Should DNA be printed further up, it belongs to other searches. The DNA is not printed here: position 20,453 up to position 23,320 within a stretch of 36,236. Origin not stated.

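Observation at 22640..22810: An HNH endonuclease motif is inserted inside the DUF1998 domain of the MrfA-like helicase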

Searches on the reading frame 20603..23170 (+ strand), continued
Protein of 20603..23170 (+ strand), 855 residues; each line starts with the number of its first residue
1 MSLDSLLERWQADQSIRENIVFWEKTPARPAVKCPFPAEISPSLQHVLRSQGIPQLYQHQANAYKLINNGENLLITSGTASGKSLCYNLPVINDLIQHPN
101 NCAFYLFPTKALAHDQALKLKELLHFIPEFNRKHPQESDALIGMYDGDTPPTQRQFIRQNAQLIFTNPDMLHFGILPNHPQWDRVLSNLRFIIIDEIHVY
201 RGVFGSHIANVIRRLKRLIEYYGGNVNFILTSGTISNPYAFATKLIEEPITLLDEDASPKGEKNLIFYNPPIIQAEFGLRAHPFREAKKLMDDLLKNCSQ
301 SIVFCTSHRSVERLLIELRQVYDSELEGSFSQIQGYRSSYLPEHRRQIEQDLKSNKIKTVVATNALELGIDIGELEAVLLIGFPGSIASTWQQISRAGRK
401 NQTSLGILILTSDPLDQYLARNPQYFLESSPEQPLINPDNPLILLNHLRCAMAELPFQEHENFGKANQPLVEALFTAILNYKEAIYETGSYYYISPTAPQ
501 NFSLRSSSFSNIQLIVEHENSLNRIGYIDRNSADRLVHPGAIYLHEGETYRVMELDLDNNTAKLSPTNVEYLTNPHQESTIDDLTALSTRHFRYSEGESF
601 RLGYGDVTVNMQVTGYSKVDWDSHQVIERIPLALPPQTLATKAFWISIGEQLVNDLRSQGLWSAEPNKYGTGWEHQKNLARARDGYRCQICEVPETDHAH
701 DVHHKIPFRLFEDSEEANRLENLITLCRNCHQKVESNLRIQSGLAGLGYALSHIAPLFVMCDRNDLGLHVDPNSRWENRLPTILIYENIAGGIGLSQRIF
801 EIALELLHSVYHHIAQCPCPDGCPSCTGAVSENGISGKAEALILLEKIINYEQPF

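Call 8: find_homologous_proteins(query=window:20603-23170:+, max_evalue=1e-10)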
Query window:20603-23170:+ (855 aa): 8000 proteins with E <= 1e-10 among 8000 candidates; the best 120 are listed.
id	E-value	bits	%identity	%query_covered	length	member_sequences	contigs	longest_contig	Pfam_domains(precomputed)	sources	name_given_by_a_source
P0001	0.0e+0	1987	100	100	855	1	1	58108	PF00270.36,PF09369.16,PF01844.30,PF00271.38,PF22982.4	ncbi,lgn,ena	-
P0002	0.0e+0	1372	69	100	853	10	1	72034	PF00270.36,PF09369.16,PF01844.30,PF00271.38,PF22982.4,PF04851.22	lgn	-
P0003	0.0e+0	1369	69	100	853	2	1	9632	PF00270.36,PF09369.16,PF01844.30,PF00271.38,PF22982.4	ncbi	ncbi:MAG: DEAD/DEAH box helicase [Anaerolineales bacterium]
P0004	0.0e+0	1319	66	100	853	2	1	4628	PF00270.36,PF09369.16,PF01844.30,PF00271.38,PF22982.4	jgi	-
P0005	0.0e+0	1034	53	100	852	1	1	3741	PF00270.36,PF09369.16,PF01844.30,PF00271.38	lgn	-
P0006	2.3e-294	997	52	99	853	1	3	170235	PF00270.36,PF09369.16,PF01844.30,PF00271.38,PF04851.22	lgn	-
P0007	3.4e-286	970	51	99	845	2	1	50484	PF00270.36,PF09369.16,PF01844.30,PF00271.38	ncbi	-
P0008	1.4e-283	961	51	99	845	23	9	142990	PF00270.36,PF09369.16,PF01844.30,PF00271.38,PF22982.4,PF04851.22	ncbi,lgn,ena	-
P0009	3.1e-281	953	51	99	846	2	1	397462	PF00270.36,PF09369.16,PF01844.30,PF00271.38,PF22982.4,PF04851.22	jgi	jgi:DEAD/DEAH box helicase domain-containing protein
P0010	5.3e-279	946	50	99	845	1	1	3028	PF00270.36,PF09369.16,PF01844.30,PF00271.38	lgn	-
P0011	1.4e-278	945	50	99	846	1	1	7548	PF00270.36,PF09369.16,PF01844.30,PF00271.38,PF22982.4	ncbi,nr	ncbi:MAG: DEAD/DEAH box helicase [Anaerolineales bacterium]|nr:DEAD/DEAH box helicase [Anaerolineale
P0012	1.7e-278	944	51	95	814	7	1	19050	PF00270.36,PF09369.16,PF01844.30,PF00271.38,PF22982.4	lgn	-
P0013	2.0e-277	941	50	99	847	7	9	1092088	PF00270.36,PF09369.16,PF01844.30,PF00271.38,PF04851.22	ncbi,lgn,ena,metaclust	metaclust:\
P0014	5.7e-275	933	50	99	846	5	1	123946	PF00270.36,PF09369.16,PF01844.30,PF00271.38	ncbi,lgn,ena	-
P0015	3.5e-268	910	48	99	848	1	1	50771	PF00270.36,PF09369.16,PF01844.30,PF00271.38,PF22982.4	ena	-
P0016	9.2e-268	909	49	100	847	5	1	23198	PF00270.36,PF09369.16,PF01844.30,PF00271.38,PF22982.4,PF04851.22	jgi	jgi:DEAD/DEAH box helicase domain-containing protein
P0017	1.3e-267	908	48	99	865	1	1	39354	PF00270.36,PF09369.16,PF01844.30,PF00271.38,PF22982.4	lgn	-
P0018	1.1e-266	905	48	99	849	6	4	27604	PF00270.36,PF09369.16,PF01844.30,PF00271.38,PF22982.4,PF04851.22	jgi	jgi:DEAD/DEAH box helicase domain-containing protein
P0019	2.5e-266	904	48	99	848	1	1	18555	PF00270.36,PF09369.16,PF01844.30,PF00271.38,PF22982.4,PF04851.22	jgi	jgi:DEAD/DEAH box helicase domain-containing protein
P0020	3.5e-266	904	48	99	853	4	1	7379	PF00270.36,PF09369.16,PF01844.30,PF00271.38,PF22982.4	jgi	-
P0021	4.0e-266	903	48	99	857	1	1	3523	PF00270.36,PF09369.16,PF01844.30,PF00271.38,PF22982.4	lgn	-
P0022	1.3e-265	902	48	99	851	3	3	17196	PF00270.36,PF09369.16,PF01844.30,PF00271.38,PF22982.4,PF04851.22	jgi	jgi:DEAD/DEAH box helicase domain-containing protein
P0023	1.3e-264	898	48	99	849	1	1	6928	PF00270.36,PF09369.16,PF01844.30,PF00271.38,PF22590.3,PF22982.4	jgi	-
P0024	3.0e-264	897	47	99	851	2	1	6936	PF00270.36,PF09369.16,PF01844.30,PF00271.38,PF22982.4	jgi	jgi:DEAD/DEAH box helicase domain-containing protein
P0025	7.8e-264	896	48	99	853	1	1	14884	PF00270.36,PF09369.16,PF01844.30,PF00271.38,PF22982.4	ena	-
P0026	1.1e-263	895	48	99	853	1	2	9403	PF00270.36,PF09369.16,PF01844.30,PF00271.38,PF22982.4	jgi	-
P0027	7.3e-263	893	48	99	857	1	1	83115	PF00270.36,PF09369.16,PF01844.30,PF00271.38,PF22982.4,PF04851.22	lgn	-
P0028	3.2e-262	890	48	99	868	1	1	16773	PF00270.36,PF09369.16,PF01844.30,PF00271.38,PF22982.4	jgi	jgi:DEAD/DEAH box helicase domain-containing protein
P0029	4.1e-262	890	47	99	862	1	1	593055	PF00270.36,PF09369.16,PF01844.30,PF00271.38,PF22982.4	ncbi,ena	-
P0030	1.1e-261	889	48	99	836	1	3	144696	PF00270.36,PF09369.16,PF01844.30,PF00271.38,PF22982.4,PF04851.22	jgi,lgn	-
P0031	1.3e-261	888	48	100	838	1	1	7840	PF00270.36,PF09369.16,PF01844.30,PF00271.38,PF22982.4,PF04851.22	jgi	-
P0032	1.5e-261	888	48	99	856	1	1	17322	PF00270.36,PF09369.16,PF01844.30,PF00271.38,PF22982.4,PF04851.22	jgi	jgi:DEAD/DEAH box helicase domain-containing protein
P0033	2.1e-261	888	47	99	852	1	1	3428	PF00270.36,PF09369.16,PF01844.30,PF00271.38,PF22982.4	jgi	jgi:DEAD/DEAH box helicase domain-containing protein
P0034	2.2e-261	888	49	99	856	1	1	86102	PF00270.36,PF09369.16,PF01844.30,PF00271.38,PF22982.4,PF04851.22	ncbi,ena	-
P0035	4.8e-261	887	48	99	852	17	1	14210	PF00270.36,PF09369.16,PF01844.30,PF00271.38,PF22982.4,PF04851.22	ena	-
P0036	6.5e-261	886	48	99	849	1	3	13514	PF00270.36,PF09369.16,PF01844.30,PF00271.38,PF22982.4,PF04851.22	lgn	-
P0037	1.1e-260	885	47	100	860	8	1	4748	PF00270.36,PF09369.16,PF01844.30,PF00271.38,PF22982.4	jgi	jgi:DEAD/DEAH box helicase domain-containing protein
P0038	3.7e-260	884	48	100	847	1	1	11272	PF00270.36,PF09369.16,PF01844.30,PF00271.38,PF22982.4,PF04851.22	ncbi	-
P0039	5.7e-260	883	48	99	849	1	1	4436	PF00270.36,PF09369.16,PF01844.30,PF00271.38,PF22982.4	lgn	-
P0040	5.9e-260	883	48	99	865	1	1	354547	PF00270.36,PF09369.16,PF01844.30,PF00271.38,PF22982.4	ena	-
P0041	6.4e-260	883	48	99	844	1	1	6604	PF00270.36,PF09369.16,PF01844.30,PF00271.38,PF22982.4,PF04851.22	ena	-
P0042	7.4e-260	883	47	99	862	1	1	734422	PF00270.36,PF09369.16,PF01844.30,PF00271.38,PF22982.4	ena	-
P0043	7.6e-260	883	47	99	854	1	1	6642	PF00270.36,PF09369.16,PF01844.30,PF00271.38,PF22982.4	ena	-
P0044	1.5e-259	882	48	99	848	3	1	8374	PF00270.36,PF09369.16,PF01844.30,PF00271.38,PF22982.4,PF04851.22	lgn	-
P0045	2.4e-259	881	49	99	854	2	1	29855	PF00270.36,PF09369.16,PF01844.30,PF00271.38,PF22982.4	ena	-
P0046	3.1e-259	881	47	99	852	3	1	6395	PF00270.36,PF09369.16,PF01844.30,PF00271.38,PF22982.4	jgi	jgi:DEAD/DEAH box helicase domain-containing protein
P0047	4.1e-259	880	47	99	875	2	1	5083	PF00270.36,PF09369.16,PF01844.30,PF00271.38,PF22982.4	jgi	jgi:DEAD/DEAH box helicase domain-containing protein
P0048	4.3e-259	880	47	99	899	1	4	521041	PF00270.36,PF09369.16,PF01844.30,PF00271.38,PF22982.4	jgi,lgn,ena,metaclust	metaclust:\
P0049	5.9e-259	880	46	100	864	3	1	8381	PF00270.36,PF09369.16,PF01844.30,PF00271.38,PF22982.4,PF04851.22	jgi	jgi:DEAD/DEAH box helicase domain-containing protein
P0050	1.1e-258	879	46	99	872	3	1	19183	PF00270.36,PF09369.16,PF01844.30,PF00271.38,PF22982.4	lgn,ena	-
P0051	1.4e-258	878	47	99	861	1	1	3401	PF00270.36,PF09369.16,PF01844.30,PF00271.38,PF22982.4,PF04851.22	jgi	jgi:DEAD/DEAH box helicase domain-containing protein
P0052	2.1e-258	878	48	99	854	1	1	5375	PF00270.36,PF09369.16,PF01844.30,PF00271.38,PF22982.4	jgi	jgi:DEAD/DEAH box helicase domain-containing protein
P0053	2.8e-258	877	48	99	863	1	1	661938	PF00270.36,PF09369.16,PF01844.30,PF00271.38,PF22982.4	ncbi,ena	-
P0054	3.4e-258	877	46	99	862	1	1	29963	PF00270.36,PF09369.16,PF01844.30,PF00271.38,PF22982.4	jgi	jgi:DEAD/DEAH box helicase domain-containing protein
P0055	5.2e-258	877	47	99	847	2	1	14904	PF00270.36,PF09369.16,PF01844.30,PF00271.38,PF22982.4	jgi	jgi:DEAD/DEAH box helicase domain-containing protein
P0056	6.3e-258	876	47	99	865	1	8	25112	PF00270.36,PF09369.16,PF01844.30,PF00271.38,PF22982.4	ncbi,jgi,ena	-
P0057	7.3e-258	876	48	99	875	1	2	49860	PF00270.36,PF09369.16,PF01844.30,PF00271.38,PF22982.4,PF04851.22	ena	-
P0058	7.4e-258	876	48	99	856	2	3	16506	PF00270.36,PF09369.16,PF01844.30,PF00271.38,PF22982.4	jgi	jgi:DEAD/DEAH box helicase domain-containing protein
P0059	7.9e-258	876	47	99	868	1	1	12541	PF00270.36,PF09369.16,PF01844.30,PF00271.38,PF22982.4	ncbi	-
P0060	8.6e-258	876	48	100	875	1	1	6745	PF00270.36,PF09369.16,PF01844.30,PF00271.38,PF22982.4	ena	-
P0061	8.7e-258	876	47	99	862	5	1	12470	PF00270.36,PF09369.16,PF01844.30,PF00271.38,PF22982.4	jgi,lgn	-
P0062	9.5e-258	876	48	99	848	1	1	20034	PF00270.36,PF09369.16,PF01844.30,PF00271.38,PF22982.4,PF04851.22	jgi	-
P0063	1.3e-257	875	46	99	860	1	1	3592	PF00270.36,PF09369.16,PF01844.30,PF00271.38,PF22982.4,PF04851.22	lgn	-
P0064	1.6e-257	875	47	99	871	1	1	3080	PF00270.36,PF09369.16,PF01844.30,PF00271.38,PF22982.4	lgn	-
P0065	1.6e-257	875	46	99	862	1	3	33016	PF00270.36,PF09369.16,PF01844.30,PF00271.38,PF22982.4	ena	-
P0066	1.9e-257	875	47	99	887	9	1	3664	PF00270.36,PF09369.16,PF01844.30,PF00271.38,PF22982.4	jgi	jgi:DEAD/DEAH box helicase domain-containing protein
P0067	2.0e-257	875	47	99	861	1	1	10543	PF00270.36,PF09369.16,PF01844.30,PF00271.38,PF22982.4,PF04851.22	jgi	jgi:DEAD/DEAH box helicase domain-containing protein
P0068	2.5e-257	874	47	99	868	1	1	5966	PF00270.36,PF09369.16,PF01844.30,PF00271.38,PF22982.4,PF04851.22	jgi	jgi:DEAD/DEAH box helicase domain-containing protein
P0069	3.1e-257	874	47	99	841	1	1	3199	PF00270.36,PF09369.16,PF01844.30,PF00271.38,PF22982.4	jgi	jgi:DEAD/DEAH box helicase domain-containing protein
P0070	3.3e-257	874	47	99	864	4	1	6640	PF00270.36,PF09369.16,PF01844.30,PF00271.38,PF22982.4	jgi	jgi:DEAD/DEAH box helicase domain-containing protein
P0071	4.4e-257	873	46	99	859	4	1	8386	PF00270.36,PF09369.16,PF01844.30,PF00271.38,PF22982.4,PF04851.22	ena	-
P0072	4.5e-257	873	47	99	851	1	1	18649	PF00270.36,PF09369.16,PF01844.30,PF00271.38,PF22982.4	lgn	-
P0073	4.7e-257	873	46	99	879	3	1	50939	PF00270.36,PF09369.16,PF01844.30,PF00271.38,PF22982.4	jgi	jgi:DEAD/DEAH box helicase domain-containing protein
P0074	5.5e-257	873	47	100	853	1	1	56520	PF00270.36,PF09369.16,PF01844.30,PF00271.38,PF22982.4,PF04851.22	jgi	jgi:DEAD/DEAH box helicase domain-containing protein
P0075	7.0e-257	873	47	99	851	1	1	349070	PF00270.36,PF09369.16,PF01844.30,PF00271.38,PF22982.4,PF04851.22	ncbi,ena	-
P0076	8.5e-257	872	48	97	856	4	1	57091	PF00270.36,PF09369.16,PF01844.30,PF00271.38,PF22982.4,PF04851.22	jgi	jgi:DEAD/DEAH box helicase domain-containing protein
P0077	1.2e-256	872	47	99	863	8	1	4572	PF00270.36,PF09369.16,PF01844.30,PF00271.38,PF22982.4,PF04851.22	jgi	jgi:DEAD/DEAH box helicase domain-containing protein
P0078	1.3e-256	872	48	98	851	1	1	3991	PF00270.36,PF09369.16,PF01844.30,PF00271.38,PF22982.4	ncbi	-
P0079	1.5e-256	872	47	99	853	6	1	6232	PF00270.36,PF09369.16,PF01844.30,PF00271.38,PF22982.4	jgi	jgi:DEAD/DEAH box helicase domain-containing protein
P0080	1.7e-256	872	46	99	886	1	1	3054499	PF00270.36,PF09369.16,PF01844.30,PF00271.38,PF22982.4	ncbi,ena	-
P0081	1.8e-256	871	47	99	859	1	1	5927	PF00270.36,PF09369.16,PF01844.30,PF00271.38,PF22982.4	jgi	jgi:DEAD/DEAH box helicase domain-containing protein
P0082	2.2e-256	871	47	99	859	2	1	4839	PF00270.36,PF09369.16,PF01844.30,PF00271.38,PF22982.4,PF04851.22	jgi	-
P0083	2.9e-256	871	46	100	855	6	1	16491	PF00270.36,PF09369.16,PF01844.30,PF00271.38,PF22982.4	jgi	jgi:DEAD/DEAH box helicase domain-containing protein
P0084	3.6e-256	870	47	99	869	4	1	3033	PF00270.36,PF09369.16,PF01844.30,PF00271.38,PF22982.4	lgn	-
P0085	3.7e-256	870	48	98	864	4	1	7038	PF00270.36,PF09369.16,PF01844.30,PF00271.38,PF22982.4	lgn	-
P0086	4.3e-256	870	46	99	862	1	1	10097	PF00270.36,PF09369.16,PF01844.30,PF00271.38,PF22982.4,PF04851.22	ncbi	-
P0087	4.3e-256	870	48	99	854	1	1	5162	PF00270.36,PF09369.16,PF01844.30,PF00271.38,PF22982.4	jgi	-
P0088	4.9e-256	870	48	99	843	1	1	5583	PF00270.36,PF09369.16,PF01844.30,PF00271.38,PF22982.4,PF04851.22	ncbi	-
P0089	5.8e-256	870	46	99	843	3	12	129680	PF00270.36,PF09369.16,PF01844.30,PF00271.38,PF22982.4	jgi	jgi:DEAD/DEAH box helicase domain-containing protein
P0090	8.3e-256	869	48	99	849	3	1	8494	PF00270.36,PF09369.16,PF01844.30,PF00271.38,PF22982.4,PF04851.22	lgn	-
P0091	8.9e-256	869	47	99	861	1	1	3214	PF00270.36,PF09369.16,PF01844.30,PF00271.38,PF22982.4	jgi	jgi:DEAD/DEAH box helicase domain-containing protein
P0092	9.8e-256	869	46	99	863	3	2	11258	PF00270.36,PF09369.16,PF01844.30,PF00271.38,PF22982.4,PF04851.22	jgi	jgi:DEAD/DEAH box helicase domain-containing protein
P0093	1.0e-255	869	47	99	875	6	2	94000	PF00270.36,PF09369.16,PF01844.30,PF00271.38,PF22982.4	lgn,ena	-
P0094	1.2e-255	869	47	99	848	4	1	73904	PF00270.36,PF09369.16,PF01844.30,PF00271.38,PF22982.4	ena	-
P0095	1.2e-255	869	46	99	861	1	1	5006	PF00270.36,PF09369.16,PF01844.30,PF00271.38,PF22982.4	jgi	jgi:DEAD/DEAH box helicase domain-containing protein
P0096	1.3e-255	869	46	99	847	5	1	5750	PF00270.36,PF09369.16,PF01844.30,PF00271.38,PF22982.4,PF04851.22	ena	-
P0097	1.5e-255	868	47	99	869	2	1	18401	PF00270.36,PF09369.16,PF01844.30,PF00271.38,PF22982.4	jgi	-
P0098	1.7e-255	868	47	99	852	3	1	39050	PF00270.36,PF09369.16,PF01844.30,PF00271.38,PF22982.4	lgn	-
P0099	1.9e-255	868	46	99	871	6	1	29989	PF00270.36,PF09369.16,PF01844.30,PF00271.38,PF22982.4,PF04851.22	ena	-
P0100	2.3e-255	868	46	99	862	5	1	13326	PF00270.36,PF09369.16,PF01844.30,PF00271.38,PF22982.4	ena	-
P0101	2.3e-255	868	45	99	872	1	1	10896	PF00270.36,PF09369.16,PF01844.30,PF00271.38,PF22982.4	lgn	-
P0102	2.4e-255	868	46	99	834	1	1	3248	PF00270.36,PF09369.16,PF01844.30,PF00271.38,PF22982.4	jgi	jgi:DEAD/DEAH box helicase domain-containing protein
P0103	2.9e-255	867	47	99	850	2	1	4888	PF00270.36,PF09369.16,PF01844.30,PF00271.38,PF22982.4,PF04851.22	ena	-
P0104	3.3e-255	867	46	99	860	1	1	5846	PF00270.36,PF09369.16,PF01844.30,PF00271.38,PF22982.4,PF04851.22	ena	-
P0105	3.8e-255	867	47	99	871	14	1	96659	PF00270.36,PF09369.16,PF01844.30,PF00271.38,PF22982.4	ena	-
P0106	3.8e-255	867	47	99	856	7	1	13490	PF00270.36,PF09369.16,PF01844.30,PF00271.38,PF22982.4,PF04851.22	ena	-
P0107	3.9e-255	867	48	99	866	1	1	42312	PF00270.36,PF09369.16,PF01844.30,PF00271.38,PF22982.4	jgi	-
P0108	4.2e-255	867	47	99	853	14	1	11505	PF00270.36,PF09369.16,PF01844.30,PF00271.38,PF22982.4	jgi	-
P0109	5.4e-255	867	46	99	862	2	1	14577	PF00270.36,PF09369.16,PF01844.30,PF00271.38,PF22982.4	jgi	-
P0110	6.3e-255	866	48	99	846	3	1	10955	PF00270.36,PF09369.16,PF01844.30,PF00271.38,PF22982.4,PF04851.22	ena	-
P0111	6.4e-255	866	46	99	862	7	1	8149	PF00270.36,PF09369.16,PF01844.30,PF00271.38,PF22982.4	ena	-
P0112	6.6e-255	866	47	99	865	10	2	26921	PF00270.36,PF09369.16,PF01844.30,PF00271.38,PF22982.4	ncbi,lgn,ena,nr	ncbi:MAG: DEAD/DEAH box helicase [Anaerolineales bacterium]|nr:DEAD/DEAH box helicase [Anaerolineale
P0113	6.9e-255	866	47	99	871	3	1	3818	PF00270.36,PF09369.16,PF01844.30,PF00271.38,PF22982.4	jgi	jgi:DEAD/DEAH box helicase domain-containing protein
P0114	8.8e-255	866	47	99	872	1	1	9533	PF00270.36,PF09369.16,PF01844.30,PF00271.38,PF22982.4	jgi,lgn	jgi:DEAD/DEAH box helicase domain-containing protein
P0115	9.2e-255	866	47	99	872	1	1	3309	PF00270.36,PF09369.16,PF01844.30,PF00271.38,PF22982.4,PF04851.22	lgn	-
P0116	1.0e-254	866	47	99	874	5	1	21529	PF00270.36,PF09369.16,PF01844.30,PF00271.38,PF22982.4,PF04851.22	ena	-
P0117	1.0e-254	866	46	99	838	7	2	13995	PF00270.36,PF09369.16,PF01844.30,PF00271.38,PF22982.4,PF04851.22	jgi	jgi:DEAD/DEAH box helicase domain-containing protein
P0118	1.1e-254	866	47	99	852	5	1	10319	PF00270.36,PF09369.16,PF01844.30,PF00271.38,PF22982.4,PF04851.22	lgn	-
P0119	1.1e-254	866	46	100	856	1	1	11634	PF00270.36,PF09369.16,PF01844.30,PF00271.38,PF22982.4,PF04851.22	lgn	-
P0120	1.1e-254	865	47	99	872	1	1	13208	PF00270.36,PF09369.16,PF01844.30,PF00271.38,PF22982.4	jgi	jgi:DEAD/DEAH box helicase domain-containing protein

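Call 30: predict_structure(alignment_id=A1)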
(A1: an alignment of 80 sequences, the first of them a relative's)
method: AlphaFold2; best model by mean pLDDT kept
length: 855 residues; sequences in the alignment: 80
mean_pLDDT: 87.4   pTM: 0.83
mean pLDDT of the five models: 87.4, 87.4, 86.5, 84.7, 83.2
residues with pLDDT >= 90: 480; 70-90: 308; 50-70: 62; < 50: 5
segments of 3 or more residues with pLDDT < 50: 853-855
pLDDT, mean of each block of 10 residues (from residue 1): 87 94 93 95 95 94 96 87 92 95 91 86 90 63 87 90 93 94 96 90 89 97 96 82 94 91 94 80 92 88 90 91 64 86 84 86 69 78 82 81 92 92 79 76 93 95 94 95 94 86 67 86 88 90 93 94 94 90 95 75 96 90 81 90 94 83 76 91 94 90 84 86 89 65 87 88 86 89 92 91 93 90 81 71 89 50
secondary structure, 60 per line:
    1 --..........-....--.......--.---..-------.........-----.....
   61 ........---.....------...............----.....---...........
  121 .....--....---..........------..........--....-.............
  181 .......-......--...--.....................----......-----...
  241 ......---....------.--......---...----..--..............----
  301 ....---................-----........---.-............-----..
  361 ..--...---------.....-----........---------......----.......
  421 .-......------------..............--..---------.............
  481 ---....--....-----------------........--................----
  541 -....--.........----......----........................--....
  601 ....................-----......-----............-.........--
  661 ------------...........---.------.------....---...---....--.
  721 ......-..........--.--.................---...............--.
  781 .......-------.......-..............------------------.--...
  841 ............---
elements in order (helices of 4 or more, strands of 3 or more residues): H3-12 H14-17 E20-26 H42-50 H58-68 E72-76 H83-97 E102-106 H110-125 H128-131 H135-141 E142-144 H151-160 E163-166 H168-187 E189-194 H202-222 E227-232 H238-246 E250-253 E263-268 E272-274 H283-296 E301-304 H308-323 H329-332 E333-336 H342-353 E359-362 E377-381 H387-394 E404-409 H414-421 H423-428 H441-454 H468-480 E484-487 E490-493 E511-518 E521-529 H530-536 E542-545 E548-556 E561-566 E571-594 E597-620 E626-631 E637-648 H650-658 H673-683 E701-704 H714-717 E723-726 H728-737 H743-759 E766-774 E780-787 H795-801 H803-816 H838-852
